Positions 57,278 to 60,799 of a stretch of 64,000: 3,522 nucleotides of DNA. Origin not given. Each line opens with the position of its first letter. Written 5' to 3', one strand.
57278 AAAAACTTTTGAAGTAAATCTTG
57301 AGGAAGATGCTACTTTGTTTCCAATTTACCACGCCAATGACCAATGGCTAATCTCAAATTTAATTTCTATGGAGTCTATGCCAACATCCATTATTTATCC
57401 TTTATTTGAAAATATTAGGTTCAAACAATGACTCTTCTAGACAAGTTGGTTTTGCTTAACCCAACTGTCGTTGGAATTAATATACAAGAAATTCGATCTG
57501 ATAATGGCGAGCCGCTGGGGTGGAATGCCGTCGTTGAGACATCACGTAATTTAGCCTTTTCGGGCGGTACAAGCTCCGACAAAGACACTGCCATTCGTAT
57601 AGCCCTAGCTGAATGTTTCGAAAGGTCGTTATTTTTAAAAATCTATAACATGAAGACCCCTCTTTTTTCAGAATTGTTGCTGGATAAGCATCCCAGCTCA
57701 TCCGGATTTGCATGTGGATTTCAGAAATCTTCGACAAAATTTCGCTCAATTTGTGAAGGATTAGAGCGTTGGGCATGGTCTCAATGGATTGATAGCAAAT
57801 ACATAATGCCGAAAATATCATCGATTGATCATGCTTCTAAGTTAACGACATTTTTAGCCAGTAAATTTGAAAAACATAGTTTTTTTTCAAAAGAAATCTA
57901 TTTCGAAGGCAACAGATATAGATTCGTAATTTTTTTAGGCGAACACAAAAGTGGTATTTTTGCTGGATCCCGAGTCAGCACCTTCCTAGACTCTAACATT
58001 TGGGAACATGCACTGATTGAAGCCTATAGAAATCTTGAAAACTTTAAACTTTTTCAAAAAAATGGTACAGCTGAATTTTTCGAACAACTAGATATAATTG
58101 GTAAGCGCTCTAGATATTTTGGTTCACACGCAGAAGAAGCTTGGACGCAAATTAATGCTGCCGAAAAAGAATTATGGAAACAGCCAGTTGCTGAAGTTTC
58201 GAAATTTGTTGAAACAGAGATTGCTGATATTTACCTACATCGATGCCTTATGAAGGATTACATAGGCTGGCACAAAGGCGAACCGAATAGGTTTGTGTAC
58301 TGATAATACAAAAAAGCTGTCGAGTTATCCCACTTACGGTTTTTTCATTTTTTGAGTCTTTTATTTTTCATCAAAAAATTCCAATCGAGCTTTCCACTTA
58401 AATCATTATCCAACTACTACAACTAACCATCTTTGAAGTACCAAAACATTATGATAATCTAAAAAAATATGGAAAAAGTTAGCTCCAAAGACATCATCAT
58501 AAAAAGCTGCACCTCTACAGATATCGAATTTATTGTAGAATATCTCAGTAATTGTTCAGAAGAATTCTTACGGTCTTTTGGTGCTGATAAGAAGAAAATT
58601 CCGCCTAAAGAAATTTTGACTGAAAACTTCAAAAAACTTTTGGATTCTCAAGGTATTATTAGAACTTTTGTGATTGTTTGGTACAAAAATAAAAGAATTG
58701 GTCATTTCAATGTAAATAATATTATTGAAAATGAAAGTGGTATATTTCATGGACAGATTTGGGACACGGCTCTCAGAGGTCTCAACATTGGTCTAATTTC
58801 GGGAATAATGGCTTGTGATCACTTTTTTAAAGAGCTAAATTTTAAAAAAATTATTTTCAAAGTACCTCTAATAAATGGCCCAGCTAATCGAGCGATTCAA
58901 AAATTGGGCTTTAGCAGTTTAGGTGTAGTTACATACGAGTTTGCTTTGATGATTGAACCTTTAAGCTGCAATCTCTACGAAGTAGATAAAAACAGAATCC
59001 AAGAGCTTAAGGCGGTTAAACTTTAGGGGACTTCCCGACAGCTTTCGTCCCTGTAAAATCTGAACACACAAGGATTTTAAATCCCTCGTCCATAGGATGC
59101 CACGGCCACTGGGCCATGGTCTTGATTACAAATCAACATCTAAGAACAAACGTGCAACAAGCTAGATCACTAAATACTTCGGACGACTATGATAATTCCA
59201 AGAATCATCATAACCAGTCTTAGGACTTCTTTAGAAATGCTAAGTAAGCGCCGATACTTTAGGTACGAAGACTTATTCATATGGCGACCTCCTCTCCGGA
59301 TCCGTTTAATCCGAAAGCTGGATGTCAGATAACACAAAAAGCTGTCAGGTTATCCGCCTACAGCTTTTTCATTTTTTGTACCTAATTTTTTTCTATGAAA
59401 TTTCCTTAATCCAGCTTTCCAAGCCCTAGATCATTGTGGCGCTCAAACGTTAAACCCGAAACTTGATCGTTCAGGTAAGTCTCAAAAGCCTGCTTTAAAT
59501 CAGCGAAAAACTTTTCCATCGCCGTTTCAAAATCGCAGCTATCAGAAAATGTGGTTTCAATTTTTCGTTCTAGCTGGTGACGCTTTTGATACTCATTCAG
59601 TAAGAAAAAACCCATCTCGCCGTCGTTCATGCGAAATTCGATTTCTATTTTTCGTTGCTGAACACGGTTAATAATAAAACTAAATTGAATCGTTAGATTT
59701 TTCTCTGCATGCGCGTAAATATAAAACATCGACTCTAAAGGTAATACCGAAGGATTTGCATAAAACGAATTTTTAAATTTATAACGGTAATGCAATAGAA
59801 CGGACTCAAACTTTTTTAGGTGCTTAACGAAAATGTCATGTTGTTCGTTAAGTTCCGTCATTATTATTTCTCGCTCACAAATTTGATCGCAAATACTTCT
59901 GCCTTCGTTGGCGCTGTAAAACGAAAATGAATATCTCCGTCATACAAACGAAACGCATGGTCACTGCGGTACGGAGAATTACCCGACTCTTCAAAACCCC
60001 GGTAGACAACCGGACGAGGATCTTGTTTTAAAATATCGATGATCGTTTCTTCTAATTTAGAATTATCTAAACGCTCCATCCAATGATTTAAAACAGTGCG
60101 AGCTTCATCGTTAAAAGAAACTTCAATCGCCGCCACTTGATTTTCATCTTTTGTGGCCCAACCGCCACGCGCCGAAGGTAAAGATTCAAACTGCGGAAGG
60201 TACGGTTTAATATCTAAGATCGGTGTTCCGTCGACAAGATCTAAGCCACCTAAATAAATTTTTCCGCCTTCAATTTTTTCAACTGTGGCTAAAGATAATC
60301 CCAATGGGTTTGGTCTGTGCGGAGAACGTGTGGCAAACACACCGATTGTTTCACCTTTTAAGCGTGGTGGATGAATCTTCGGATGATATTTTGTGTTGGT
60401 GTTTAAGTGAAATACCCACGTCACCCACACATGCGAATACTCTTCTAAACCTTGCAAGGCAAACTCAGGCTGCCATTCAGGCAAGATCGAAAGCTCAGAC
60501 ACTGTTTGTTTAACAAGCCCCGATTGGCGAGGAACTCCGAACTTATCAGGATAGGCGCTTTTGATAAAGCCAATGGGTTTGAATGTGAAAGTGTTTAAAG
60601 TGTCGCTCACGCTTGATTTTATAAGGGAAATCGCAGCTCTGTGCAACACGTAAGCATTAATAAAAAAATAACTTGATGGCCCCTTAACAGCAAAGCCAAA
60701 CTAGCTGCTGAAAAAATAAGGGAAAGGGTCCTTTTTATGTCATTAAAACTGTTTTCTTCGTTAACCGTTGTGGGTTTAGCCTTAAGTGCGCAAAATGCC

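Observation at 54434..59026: Island with a stand-alone short YcaO, secreted precursor-like protein, SBP, GNAT and divergent orphan histidine kinase: candidate modified-peptide signalling system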

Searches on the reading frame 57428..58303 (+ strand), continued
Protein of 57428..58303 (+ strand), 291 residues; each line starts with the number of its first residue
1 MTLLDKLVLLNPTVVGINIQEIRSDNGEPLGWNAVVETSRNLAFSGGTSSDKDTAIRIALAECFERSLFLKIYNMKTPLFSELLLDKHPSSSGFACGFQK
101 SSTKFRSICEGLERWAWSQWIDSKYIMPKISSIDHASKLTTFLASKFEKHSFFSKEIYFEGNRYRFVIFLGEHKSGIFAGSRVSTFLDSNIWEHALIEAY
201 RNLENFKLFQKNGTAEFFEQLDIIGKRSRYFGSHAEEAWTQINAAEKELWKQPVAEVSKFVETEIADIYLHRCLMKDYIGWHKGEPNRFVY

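Call 23: find_encoding_contigs(protein=P0005, flank=6000, max_places=2)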
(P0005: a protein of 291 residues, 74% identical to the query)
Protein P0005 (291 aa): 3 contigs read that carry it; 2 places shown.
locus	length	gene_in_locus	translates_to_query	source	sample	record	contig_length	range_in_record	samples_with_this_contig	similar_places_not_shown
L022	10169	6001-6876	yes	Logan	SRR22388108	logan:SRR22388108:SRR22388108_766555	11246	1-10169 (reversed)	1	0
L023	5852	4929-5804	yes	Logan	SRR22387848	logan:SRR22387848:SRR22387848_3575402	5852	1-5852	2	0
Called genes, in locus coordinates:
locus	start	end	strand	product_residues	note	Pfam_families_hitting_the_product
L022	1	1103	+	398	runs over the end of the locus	PF22020:RlmL_1st, PF02926:THUMP, PF01170:UPF0020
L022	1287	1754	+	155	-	-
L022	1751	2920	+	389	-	-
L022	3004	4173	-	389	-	PF02518:HATPase_c, PF14501:HATPase_c_5 (weak)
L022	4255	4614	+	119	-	-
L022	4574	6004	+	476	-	PF00496:SBP_bac_5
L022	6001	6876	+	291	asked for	-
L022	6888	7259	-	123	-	PF04247:SirB (weak)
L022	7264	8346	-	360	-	PF25087:GMPPB_C, PF00132:Hexapep, PF14602:Hexapep_2 (faint), PF25084:LbH_EIF2B (faint), PF25087:GMPPB_C (weak)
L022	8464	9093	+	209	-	-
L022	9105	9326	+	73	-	PF01176:eIF-1a, PF16745:RsgA_N (weak)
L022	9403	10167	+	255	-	?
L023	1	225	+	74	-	?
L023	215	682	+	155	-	-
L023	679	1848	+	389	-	-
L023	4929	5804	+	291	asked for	-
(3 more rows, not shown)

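Call 24: find_encoding_contigs(protein=P0003, flank=6000, max_places=2)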
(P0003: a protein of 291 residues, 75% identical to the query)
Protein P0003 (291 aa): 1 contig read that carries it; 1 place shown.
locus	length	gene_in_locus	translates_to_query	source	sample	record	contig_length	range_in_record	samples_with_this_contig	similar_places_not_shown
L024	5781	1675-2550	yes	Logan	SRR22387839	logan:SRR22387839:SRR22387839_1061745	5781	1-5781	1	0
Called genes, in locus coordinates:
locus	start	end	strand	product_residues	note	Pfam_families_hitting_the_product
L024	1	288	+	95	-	?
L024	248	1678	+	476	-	PF00496:SBP_bac_5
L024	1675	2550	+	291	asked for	-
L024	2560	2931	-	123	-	PF04247:SirB (weak)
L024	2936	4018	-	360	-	PF21711:DCTN5 (faint), PF25087:GMPPB_C, PF00132:Hexapep, PF14602:Hexapep_2 (faint), PF25084:LbH_EIF2B (faint), PF00132:Hexapep (weak)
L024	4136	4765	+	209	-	-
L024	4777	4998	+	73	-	PF01176:eIF-1a, PF16745:RsgA_N (weak)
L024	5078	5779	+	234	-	?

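Call 25: find_encoding_contigs(protein=P0004, flank=6000, max_places=2)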
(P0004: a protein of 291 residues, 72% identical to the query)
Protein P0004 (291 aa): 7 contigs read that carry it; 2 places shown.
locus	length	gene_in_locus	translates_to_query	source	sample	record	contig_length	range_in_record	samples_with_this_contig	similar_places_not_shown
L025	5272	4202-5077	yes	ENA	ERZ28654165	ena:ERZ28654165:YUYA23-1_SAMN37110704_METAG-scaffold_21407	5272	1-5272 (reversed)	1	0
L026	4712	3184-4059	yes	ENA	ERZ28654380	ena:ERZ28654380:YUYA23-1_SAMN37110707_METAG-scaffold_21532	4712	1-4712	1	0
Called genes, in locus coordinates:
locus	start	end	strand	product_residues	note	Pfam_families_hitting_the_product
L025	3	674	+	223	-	?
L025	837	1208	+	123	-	-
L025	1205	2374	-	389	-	PF02518:HATPase_c, PF14501:HATPase_c_5 (weak)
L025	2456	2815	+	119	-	-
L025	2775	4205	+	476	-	PF00496:SBP_bac_5 (weak)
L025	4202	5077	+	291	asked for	-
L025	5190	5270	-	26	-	?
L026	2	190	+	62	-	?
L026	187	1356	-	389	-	PF02518:HATPase_c, PF14501:HATPase_c_5 (weak)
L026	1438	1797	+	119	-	-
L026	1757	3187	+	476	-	PF00496:SBP_bac_5 (weak)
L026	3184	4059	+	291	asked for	-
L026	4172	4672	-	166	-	-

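Call 31: search_protein_families(library=pfam, proteins=[L002:4209-6143:-, L004:4201-5973:-, L004:6358-7917:+, L002:6427-8004:+], max_evalue=0.1)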
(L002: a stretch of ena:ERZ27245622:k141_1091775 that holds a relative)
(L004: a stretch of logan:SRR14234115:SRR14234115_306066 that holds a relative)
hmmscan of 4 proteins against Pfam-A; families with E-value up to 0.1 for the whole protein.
L002:4209-6143:- (644 aa): 5 families
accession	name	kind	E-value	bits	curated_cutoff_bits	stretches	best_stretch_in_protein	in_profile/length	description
PF02518.31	HATPase_c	-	1.1e-18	68.1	26.4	1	290-393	5-107/111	Histidine kinase-, DNA gyrase B-, and HSP90-like ATPase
PF14501.12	HATPase_c_5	-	2.3e-05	24.7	22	1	289-379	4-88/102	GHKL domain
PF13589.12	HATPase_c_3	-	0.00012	22.6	25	1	292-363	4-77/137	Histidine kinase-, DNA gyrase B-, and HSP90-like ATPase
PF00512.31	HisKA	-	0.0016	18.9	26.9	1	179-226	6-58/66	His Kinase A (phospho-acceptor) domain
PF00072.30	Response_reg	-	0.072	13.7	30.2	0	546-627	5-85/111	Response regulator receiver domain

L004:4201-5973:- (590 aa): 4 families
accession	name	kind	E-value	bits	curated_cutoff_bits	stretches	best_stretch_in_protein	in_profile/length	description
PF02518.31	HATPase_c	-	1e-19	71.5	26.4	1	321-432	3-110/111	Histidine kinase-, DNA gyrase B-, and HSP90-like ATPase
PF14501.12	HATPase_c_5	-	1.1e-05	25.7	22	1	322-417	4-90/102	GHKL domain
PF00512.31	HisKA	-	6.1e-05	23.4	26.9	1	189-241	4-61/66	His Kinase A (phospho-acceptor) domain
PF13589.12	HATPase_c_3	-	0.00057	20.4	25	1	325-401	4-79/137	Histidine kinase-, DNA gyrase B-, and HSP90-like ATPase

L004:6358-7917:+ (519 aa): 1 family
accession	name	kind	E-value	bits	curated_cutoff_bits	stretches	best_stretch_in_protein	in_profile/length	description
PF00496.27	SBP_bac_5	-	7.5e-20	71.8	32.4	1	54-264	2-194/368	Bacterial extracellular solute-binding proteins, family 5 Middle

L002:6427-8004:+ (525 aa): 1 family
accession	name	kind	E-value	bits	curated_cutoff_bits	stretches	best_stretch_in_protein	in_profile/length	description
PF00496.27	SBP_bac_5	-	7.6e-11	42.2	32.4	1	100-316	2-216/368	Bacterial extracellular solute-binding proteins, family 5 Middle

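Call 33: search_protein_representatives(alignment_id=A1)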
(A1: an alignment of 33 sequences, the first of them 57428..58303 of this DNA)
Query: 33 sequences, 291 profile positions. Proteins with E-value up to 0.001 (for the whole library): 478; up to 1e-10: 252; up to 1e-30: 202. The best 150 are listed.
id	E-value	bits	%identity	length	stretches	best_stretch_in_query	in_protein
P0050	9.4e-115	398.9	-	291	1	2-291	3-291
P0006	1.5e-113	395.0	-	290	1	1-291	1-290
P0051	8.2e-113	392.5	-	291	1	1-291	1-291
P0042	2.2e-107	374.7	-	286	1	1-291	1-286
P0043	4.3e-101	354.1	-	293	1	3-291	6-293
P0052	6.8e-97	340.3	-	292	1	2-291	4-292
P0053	1.0e-96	339.7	-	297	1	2-291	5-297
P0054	1.6e-95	335.8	-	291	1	5-291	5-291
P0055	5.5e-95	334.0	-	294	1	2-291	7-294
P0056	2.0e-93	328.9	-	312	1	8-291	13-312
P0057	2.0e-92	325.6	-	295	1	16-291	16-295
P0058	2.2e-92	325.5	-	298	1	7-291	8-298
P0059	2.3e-92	325.4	-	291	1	1-291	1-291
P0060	4.6e-92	324.4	-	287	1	5-291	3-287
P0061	1.4e-91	322.9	-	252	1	40-290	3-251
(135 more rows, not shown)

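Call 64: find_encoding_contigs(protein=window:57428-58303:+, flank=10000, max_places=4)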
Protein window:57428-58303:+ (291 aa): 5 contigs read that carry it; 4 places shown.
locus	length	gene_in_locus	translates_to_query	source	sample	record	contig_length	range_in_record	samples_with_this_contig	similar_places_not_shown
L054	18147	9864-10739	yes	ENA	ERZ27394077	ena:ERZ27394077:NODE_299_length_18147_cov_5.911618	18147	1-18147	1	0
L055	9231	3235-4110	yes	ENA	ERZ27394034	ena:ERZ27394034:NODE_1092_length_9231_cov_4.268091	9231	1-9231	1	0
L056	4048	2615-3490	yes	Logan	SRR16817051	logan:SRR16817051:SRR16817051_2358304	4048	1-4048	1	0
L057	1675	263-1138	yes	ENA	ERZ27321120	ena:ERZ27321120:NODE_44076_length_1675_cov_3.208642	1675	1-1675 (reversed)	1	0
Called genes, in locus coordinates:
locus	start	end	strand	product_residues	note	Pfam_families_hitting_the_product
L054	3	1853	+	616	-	?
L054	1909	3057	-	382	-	-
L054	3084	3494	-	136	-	-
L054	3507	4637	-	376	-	-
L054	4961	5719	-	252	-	-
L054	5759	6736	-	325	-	PF14226:DIOX_N, PF03171:2OG-FeII_Oxy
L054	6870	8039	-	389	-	PF02518:HATPase_c, PF14501:HATPase_c_5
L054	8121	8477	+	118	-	-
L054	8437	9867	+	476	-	PF00496:SBP_bac_5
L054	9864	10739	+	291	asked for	-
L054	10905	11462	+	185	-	-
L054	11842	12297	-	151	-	-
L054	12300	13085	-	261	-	PF01980:TrmO_N, PF18389:TrmO_C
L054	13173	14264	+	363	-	-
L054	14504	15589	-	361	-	-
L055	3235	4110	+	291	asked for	-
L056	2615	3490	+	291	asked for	-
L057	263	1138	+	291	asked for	-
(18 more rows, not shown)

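Call 69: search_protein_families(library=padloc, proteins=[window:57428-58303:+], max_evalue=0.01)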
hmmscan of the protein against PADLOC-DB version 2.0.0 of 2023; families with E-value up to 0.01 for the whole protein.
window:57428-58303:+ (291 aa): 0 families

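Call 71: list_cluster_members(proteins=[P0037, P0026, P0049, P0199, P0200])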
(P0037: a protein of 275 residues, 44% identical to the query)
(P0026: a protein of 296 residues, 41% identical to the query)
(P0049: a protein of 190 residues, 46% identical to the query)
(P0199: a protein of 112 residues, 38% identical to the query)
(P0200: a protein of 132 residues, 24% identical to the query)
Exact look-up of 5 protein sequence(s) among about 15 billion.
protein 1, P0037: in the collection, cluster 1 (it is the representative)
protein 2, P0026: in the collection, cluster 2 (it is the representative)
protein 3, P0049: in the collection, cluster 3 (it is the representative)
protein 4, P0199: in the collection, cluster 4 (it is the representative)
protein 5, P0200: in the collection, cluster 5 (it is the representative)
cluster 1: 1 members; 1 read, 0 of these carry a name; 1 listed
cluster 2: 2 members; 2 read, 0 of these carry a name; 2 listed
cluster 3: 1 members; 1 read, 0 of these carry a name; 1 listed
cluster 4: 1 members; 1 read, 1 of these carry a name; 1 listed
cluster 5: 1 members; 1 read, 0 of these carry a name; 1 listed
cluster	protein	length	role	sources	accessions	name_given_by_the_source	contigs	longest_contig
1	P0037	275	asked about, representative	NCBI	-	-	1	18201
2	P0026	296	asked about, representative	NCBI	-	-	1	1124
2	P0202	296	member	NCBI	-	-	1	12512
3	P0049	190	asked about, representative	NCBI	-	-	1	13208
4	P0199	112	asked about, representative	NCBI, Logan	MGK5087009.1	hypothetical protein WDW86_05580 [Bdellovibrionota bacterium FG-2]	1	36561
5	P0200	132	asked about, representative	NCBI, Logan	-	-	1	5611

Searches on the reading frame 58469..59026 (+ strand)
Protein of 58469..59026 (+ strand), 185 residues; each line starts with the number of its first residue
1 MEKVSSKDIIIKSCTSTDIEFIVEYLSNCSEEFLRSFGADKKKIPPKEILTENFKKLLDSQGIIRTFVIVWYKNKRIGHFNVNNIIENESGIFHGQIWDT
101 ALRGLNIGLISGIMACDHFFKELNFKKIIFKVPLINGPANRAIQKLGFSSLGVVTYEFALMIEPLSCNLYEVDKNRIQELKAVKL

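Call 3: search_protein_families(library=pfam, proteins=[window:58469-59026:+], max_evalue=0.1)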
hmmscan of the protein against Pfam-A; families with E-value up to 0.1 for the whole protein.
window:58469-59026:+ (185 aa): 1 family
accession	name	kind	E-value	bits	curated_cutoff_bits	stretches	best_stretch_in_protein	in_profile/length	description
PF13302.13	Acetyltransf_3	-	0.00034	21.8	25.4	1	11-148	4-137/138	Acetyltransferase (GNAT) domain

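Call 4: search_protein_families(library=ncbifam, proteins=[window:58469-59026:+], max_evalue=0.1)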
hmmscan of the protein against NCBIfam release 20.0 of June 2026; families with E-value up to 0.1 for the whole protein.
window:58469-59026:+ (185 aa): 0 families

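Call 63: search_solved_structures(query=window:58469-59026:+, max_evalue=1)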
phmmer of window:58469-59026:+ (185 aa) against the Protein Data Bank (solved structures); distinct sequences matched with E-value up to 1: 3.
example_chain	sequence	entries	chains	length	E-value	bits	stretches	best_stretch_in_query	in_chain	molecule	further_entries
6erd_A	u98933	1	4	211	0.032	17.3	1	9-154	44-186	Aminoglycoside N6'-acetyltransferase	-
8q6u_A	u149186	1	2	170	0.058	16.4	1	12-154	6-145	Aminoglycoside N6'-acetyltransferase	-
8put_A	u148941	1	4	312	0.27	14.3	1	27-66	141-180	Probable deoxyhypusine synthase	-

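Call 69: search_protein_families(library=padloc, proteins=[window:58469-59026:+], max_evalue=0.01)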
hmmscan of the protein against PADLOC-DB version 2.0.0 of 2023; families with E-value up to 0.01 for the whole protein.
window:58469-59026:+ (185 aa): 0 families

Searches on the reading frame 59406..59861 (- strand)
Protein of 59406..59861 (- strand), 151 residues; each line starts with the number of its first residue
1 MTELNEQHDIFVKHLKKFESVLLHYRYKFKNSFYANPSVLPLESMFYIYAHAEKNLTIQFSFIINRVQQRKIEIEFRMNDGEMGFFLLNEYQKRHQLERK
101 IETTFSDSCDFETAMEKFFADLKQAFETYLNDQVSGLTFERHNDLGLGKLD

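Call 3: search_protein_families(library=pfam, proteins=[window:59406-59861:-], max_evalue=0.1)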
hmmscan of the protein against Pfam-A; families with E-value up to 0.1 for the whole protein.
window:59406-59861:- (151 aa): 1 family
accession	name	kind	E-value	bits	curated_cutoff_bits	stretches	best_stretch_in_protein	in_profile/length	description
PF17900.6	Peptidase_M1_N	-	0.0042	17.6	25.8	1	9-101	23-118/186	Peptidase M1 N-terminal domain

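Call 4: search_protein_families(library=ncbifam, proteins=[window:59406-59861:-], max_evalue=0.1)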
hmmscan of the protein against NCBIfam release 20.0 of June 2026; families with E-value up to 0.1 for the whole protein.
window:59406-59861:- (151 aa): 0 families

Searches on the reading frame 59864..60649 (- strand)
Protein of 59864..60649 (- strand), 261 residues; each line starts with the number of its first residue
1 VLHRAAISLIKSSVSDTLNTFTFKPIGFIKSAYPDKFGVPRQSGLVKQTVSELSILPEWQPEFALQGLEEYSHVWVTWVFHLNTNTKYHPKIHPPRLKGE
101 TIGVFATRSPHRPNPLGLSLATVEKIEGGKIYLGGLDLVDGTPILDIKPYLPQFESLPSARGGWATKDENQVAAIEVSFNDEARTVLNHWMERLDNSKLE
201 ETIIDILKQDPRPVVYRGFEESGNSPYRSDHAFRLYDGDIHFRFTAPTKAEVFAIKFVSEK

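Call 3: search_protein_families(library=pfam, proteins=[window:59864-60649:-], max_evalue=0.1)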
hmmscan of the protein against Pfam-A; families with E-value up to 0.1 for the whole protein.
window:59864-60649:- (261 aa): 2 families
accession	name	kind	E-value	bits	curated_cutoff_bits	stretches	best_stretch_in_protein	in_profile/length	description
PF01980.22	TrmO_N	-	9.6e-42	142.3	26.8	1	38-154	1-115/116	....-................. O N-terminal domain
PF18389.7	TrmO_C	-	2.2e-10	40.9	27.1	1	174-244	2-64/65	TrmO C-terminal domain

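Call 4: search_protein_families(library=ncbifam, proteins=[window:59864-60649:-], max_evalue=0.1)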
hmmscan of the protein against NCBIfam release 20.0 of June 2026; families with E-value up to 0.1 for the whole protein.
window:59864-60649:- (261 aa): 1 family
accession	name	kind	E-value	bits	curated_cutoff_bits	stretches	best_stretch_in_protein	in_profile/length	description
TIGR00104.1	tRNA_TsaA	equivalog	4e-43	147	93.25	1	19-160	2-141/143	tRNA (N6-threonylcarbamoyladenosine(37)-N6)-methyltransferase TrmO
